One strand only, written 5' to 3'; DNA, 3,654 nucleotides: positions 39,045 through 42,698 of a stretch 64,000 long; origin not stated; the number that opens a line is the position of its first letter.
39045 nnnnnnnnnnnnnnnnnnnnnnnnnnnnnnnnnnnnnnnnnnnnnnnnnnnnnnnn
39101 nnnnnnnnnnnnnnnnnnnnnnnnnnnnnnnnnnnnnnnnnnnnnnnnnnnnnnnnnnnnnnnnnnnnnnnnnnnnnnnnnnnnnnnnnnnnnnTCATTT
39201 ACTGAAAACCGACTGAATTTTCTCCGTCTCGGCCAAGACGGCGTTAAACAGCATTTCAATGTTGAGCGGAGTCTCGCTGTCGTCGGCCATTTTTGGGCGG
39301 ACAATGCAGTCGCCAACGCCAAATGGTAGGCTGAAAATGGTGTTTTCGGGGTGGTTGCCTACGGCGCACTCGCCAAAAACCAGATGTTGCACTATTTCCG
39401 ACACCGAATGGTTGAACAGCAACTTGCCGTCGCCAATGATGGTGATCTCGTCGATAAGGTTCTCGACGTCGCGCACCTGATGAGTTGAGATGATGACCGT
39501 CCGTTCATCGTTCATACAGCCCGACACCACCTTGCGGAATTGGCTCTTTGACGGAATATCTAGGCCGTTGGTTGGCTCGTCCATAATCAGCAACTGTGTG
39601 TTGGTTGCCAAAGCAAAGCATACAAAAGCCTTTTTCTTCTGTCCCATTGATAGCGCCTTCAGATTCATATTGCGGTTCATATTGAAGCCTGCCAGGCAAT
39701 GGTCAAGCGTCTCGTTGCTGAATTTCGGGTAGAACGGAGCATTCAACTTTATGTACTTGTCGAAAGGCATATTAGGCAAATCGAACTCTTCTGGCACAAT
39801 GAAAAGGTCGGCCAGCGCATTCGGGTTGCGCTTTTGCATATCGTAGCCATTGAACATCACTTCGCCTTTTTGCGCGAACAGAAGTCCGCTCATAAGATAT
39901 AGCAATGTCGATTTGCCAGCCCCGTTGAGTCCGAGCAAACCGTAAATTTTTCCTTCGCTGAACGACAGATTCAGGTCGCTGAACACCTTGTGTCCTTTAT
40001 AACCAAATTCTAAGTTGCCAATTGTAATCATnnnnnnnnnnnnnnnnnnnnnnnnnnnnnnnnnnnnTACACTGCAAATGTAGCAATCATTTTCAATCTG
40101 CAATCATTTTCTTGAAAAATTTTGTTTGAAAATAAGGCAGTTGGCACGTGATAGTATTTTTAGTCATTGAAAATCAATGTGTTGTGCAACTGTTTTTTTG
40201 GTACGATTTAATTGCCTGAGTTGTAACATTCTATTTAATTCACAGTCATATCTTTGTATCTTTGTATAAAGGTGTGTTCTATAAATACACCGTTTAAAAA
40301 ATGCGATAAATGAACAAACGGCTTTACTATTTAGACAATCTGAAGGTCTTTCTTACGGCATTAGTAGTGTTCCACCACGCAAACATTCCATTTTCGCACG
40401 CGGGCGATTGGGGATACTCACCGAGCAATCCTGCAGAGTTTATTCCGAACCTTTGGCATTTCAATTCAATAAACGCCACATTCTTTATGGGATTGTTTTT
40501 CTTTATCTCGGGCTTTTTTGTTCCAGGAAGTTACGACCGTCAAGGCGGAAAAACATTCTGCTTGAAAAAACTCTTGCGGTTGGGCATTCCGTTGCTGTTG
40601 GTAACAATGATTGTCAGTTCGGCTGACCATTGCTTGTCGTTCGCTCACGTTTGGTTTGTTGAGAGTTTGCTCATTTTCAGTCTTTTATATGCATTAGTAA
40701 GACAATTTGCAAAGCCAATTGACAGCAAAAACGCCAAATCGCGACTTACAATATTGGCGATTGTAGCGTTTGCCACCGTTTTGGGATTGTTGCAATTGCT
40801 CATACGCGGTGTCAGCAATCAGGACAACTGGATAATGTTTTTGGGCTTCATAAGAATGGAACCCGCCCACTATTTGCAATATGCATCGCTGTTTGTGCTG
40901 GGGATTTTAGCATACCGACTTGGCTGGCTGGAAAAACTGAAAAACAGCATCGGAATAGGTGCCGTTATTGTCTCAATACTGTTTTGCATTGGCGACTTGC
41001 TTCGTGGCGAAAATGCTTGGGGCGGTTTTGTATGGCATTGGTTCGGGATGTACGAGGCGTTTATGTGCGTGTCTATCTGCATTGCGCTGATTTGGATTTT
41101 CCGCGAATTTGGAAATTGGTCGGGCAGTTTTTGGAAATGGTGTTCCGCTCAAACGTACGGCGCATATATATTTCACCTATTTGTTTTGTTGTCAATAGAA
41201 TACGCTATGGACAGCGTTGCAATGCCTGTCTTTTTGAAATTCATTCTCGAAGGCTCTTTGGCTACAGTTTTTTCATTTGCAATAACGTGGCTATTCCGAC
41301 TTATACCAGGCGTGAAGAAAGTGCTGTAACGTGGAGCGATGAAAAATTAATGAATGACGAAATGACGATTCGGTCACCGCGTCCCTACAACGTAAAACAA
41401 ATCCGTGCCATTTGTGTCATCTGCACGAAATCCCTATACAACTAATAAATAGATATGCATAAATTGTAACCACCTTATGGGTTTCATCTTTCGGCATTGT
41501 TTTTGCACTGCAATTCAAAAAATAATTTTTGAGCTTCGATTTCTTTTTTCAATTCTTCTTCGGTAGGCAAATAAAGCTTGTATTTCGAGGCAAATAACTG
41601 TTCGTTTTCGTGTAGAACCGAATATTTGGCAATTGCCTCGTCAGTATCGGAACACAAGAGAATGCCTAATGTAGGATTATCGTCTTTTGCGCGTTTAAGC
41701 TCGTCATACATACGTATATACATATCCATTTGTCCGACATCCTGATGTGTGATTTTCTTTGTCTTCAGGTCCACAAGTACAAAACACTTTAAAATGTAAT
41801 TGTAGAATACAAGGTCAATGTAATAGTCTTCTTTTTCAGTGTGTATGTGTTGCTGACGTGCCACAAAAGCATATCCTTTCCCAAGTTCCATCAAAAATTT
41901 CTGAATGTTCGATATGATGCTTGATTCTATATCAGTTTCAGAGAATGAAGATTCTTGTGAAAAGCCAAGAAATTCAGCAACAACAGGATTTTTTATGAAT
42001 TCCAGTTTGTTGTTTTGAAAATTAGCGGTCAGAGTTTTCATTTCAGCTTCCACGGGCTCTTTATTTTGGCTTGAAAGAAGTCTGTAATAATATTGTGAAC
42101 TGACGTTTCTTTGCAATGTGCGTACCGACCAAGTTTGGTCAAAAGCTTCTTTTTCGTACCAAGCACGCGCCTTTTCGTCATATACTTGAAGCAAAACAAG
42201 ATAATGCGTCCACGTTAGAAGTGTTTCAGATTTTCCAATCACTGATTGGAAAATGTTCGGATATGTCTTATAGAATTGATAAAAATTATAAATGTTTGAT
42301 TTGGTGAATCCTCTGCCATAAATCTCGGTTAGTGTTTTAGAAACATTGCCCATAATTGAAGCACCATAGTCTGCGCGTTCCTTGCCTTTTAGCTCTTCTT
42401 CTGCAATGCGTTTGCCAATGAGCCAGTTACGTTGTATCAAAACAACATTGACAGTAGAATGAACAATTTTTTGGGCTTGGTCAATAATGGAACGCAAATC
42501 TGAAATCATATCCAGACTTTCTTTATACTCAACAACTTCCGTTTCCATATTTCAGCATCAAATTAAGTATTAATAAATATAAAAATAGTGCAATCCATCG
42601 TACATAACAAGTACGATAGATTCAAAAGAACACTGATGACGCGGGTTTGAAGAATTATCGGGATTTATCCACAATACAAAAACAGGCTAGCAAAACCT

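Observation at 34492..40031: Tightly coupled 7-gene operon: ABC ATPase, two paralogous membrane proteins, YtrA-type GntR, GntR-tail mini-ORF, two orphan lipoproteins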

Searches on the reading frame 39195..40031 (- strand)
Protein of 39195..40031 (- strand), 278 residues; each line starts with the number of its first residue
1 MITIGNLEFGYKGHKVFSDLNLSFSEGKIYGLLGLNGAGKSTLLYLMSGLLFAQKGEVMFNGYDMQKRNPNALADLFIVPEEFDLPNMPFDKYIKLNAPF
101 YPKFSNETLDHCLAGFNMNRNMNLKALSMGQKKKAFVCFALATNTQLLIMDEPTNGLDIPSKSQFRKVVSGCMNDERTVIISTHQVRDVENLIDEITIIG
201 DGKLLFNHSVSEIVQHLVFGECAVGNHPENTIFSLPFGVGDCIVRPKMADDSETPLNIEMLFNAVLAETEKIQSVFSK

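Call 3: search_protein_families(library=pfam, proteins=[window:39195-40031:-], max_evalue=0.1)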
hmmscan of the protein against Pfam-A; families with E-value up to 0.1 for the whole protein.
window:39195-40031:- (278 aa): 7 families
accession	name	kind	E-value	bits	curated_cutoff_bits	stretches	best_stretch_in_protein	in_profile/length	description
PF00005.33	ABC_tran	-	2.7e-22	80.3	25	1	18-155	2-137/137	ABC transporter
PF13304.12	AAA_21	-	1.2e-10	42.4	27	2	119-185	230-299/304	AAA domain, putative AbiEii toxin, Type IV TA system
PF13555.12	AAA_29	-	0.00049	20.2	27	1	18-61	13-55/61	P-loop containing region of AAA domain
PF13476.12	AAA_23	-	0.00099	20.2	27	1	13-57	6-49/201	AAA domain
PF13175.12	AAA_15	-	0.0012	18.9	32.1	1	15-125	12-92/374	AAA ATPase domain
PF02463.25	SMC_N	-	0.0057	16.5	40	0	118-188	128-201/220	RecF/RecN/SMC N terminal domain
PF13514.12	AAA_27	-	0.053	13.5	22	1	17-53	14-52/206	AAA domain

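Call 4: search_protein_families(library=ncbifam, proteins=[window:39195-40031:-], max_evalue=0.1)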
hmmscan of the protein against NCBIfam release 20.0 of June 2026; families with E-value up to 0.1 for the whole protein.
window:39195-40031:- (278 aa): 190 families (the best 25 are shown)
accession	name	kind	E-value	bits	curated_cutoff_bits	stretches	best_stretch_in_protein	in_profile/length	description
TIGR03740.1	galliderm_ABC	subfamily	9.6e-35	120.3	309.75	1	5-211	4-209/223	lantibiotic protection ABC transporter ATP-binding subunit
NF047565.1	PSM_export_PmtA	equivalog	6.5e-33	114.2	350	1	3-216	4-218/282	phenol-soluble modulin export ABC transporter ATP-binding protein PmtA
TIGR01188.1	drrA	subfamily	1.1e-32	113.5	312.45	1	11-216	3-214/302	daunorubicin resistance ABC transporter, ATP-binding protein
TIGR03864.1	PQQ_ABC_ATP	hypoth_equivalog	2.1e-30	105.9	302.25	1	2-216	2-222/236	ABC transporter, ATP-binding subunit, PQQ-dependent alcohol dehydrogenase system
TIGR04521.1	ECF_ATPase_2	equivalog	8.6e-29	100.5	330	2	126-217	144-236/279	energy-coupling factor transporter ATPase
TIGR03522.1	GldA_ABC_ATP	equivalog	2.8e-28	99.2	402.6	1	6-215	7-221/301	gliding motility-associated ABC transporter ATP-binding subunit GldA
NF008409.0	PRK11231.1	equivalog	7.5e-28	97.6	375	1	2-216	3-228/255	Fe(3+) dicitrate ABC transporter ATP-binding protein FecE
TIGR04406.1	LPS_export_lptB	equivalog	1.4e-26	93.3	240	2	107-216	114-225/239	LPS export ABC transporter ATP-binding protein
TIGR03375.1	type_I_sec_LssB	subfamily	1.7e-26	92.8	693.1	1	3-217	467-692/696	type I secretion system permease/ATPase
NF008442.0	PRK11288.1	equivalog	3.4e-26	91.6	689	1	6-226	12-243/504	L-arabinose ABC transporter ATP-binding protein AraG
TIGR01166.1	cbiO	subfamily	7.4e-26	90.8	211.8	2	120-186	121-187/190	cobalt ABC transporter, ATP-binding protein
TIGR03873.1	F420-0_ABC_ATP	hypoth_equivalog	7.9e-26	90.8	372.4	1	11-215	11-226/256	putative F420-0 ABC transporter ATP-binding protein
NF010159.0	PRK13638.1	equivalog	1.5e-25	90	489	2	1-68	1-70/271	energy-coupling factor ABC transporter ATP-binding protein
TIGR04520.1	ECF_ATPase_1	equivalog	7.3e-25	87.9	315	2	118-216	126-226/269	energy-coupling factor transporter ATPase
NF040873.1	AztA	equivalog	2.6e-24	85.8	220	2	120-195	113-188/191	zinc ABC transporter ATP-binding protein AztA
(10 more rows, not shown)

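Call 86: search_protein_families(library=padloc, proteins=[window:39195-40031:-], max_evalue=0.01)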
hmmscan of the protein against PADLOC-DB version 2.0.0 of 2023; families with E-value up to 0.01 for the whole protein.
window:39195-40031:- (278 aa): 18 families
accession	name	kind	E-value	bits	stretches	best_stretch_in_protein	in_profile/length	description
PDLC04135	mad3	-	1.3e-25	88.7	2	117-202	254-340/374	mads_3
PDLC02980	AriA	-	7.8e-11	40.5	2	121-185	232-299/304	-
PDLC04164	AriA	-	6.5e-08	30.4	1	118-184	163-231/253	-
PDLC04140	mad8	-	1e-06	26.5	1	13-188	13-236/314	mads_8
PDLC03878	NsnB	-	1.4e-05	23.1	0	12-48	8-42/345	-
PDLC04541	PDC-M25A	-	2.4e-05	21.6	1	12-51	8-45/380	-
PDLC02979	AriA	-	0.00048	18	0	15-100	12-86/373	-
PDLC00102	GajA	-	0.00061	16.4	0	125-199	265-342/532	AAA ATPase domain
PDLC00098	GajA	-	0.00066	16.5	0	141-186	282-329/534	AAA ATPase domain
PDLC04235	PDC-M01A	-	0.00087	16.3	0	27-58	186-217/510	-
PDLC00284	PtuA1|PtuA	-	0.0014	15.5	1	12-45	68-101/545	AAA ATPase domain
PDLC02914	ATPase-Toprim_I-B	-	0.0015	15.8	0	19-45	17-43/443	-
PDLC04236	PDC-M01A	-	0.0016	15.5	0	142-184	247-290/388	-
PDLC04175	HEC-01A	-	0.0016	15.5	0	12-47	12-45/363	-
PDLC00281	PtuA1|PtuA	-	0.0021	15.3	1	29-70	39-81/448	AAA ATPase domain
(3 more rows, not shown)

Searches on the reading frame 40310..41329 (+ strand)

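Call 87: search_protein_families(library=pfam, proteins=[window:40310-41329:+], max_evalue=0.05)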
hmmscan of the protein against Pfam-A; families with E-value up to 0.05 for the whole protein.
window:40310-41329:+ (339 aa): 1 family
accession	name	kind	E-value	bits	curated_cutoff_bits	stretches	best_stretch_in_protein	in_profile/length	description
PF01757.29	Acyl_transf_3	-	3.4e-29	102.4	31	1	6-329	2-324/326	Acyltransferase domain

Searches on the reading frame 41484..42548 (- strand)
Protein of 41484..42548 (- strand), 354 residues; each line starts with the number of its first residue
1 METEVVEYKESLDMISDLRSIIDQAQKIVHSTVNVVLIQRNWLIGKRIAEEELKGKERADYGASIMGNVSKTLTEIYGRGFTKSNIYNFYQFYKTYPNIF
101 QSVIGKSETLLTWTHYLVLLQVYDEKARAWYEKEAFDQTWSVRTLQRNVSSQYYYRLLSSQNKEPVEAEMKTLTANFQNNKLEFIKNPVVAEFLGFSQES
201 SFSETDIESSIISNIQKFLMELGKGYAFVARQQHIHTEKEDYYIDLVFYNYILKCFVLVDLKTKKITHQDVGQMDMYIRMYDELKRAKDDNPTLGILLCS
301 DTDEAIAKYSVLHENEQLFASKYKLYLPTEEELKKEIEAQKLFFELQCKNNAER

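Call 87: search_protein_families(library=pfam, proteins=[window:41484-42548:-], max_evalue=0.05)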
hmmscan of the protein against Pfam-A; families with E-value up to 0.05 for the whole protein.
window:41484-42548:- (354 aa): 3 families
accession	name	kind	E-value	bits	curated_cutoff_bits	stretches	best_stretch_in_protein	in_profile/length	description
PF06250.17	YhcG_C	-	4.3e-53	179.8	32.5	1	183-337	2-156/157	YhcG PDDEXK nuclease domain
PF17761.7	DUF1016_N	-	5.6e-37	127.3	32.8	1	18-156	2-137/137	DUF1016 N-terminal domain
PF13588.12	HSDR_N_2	-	0.021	15.4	25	0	230-281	25-78/110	Type I restriction enzyme R protein N terminus (HSDR_N)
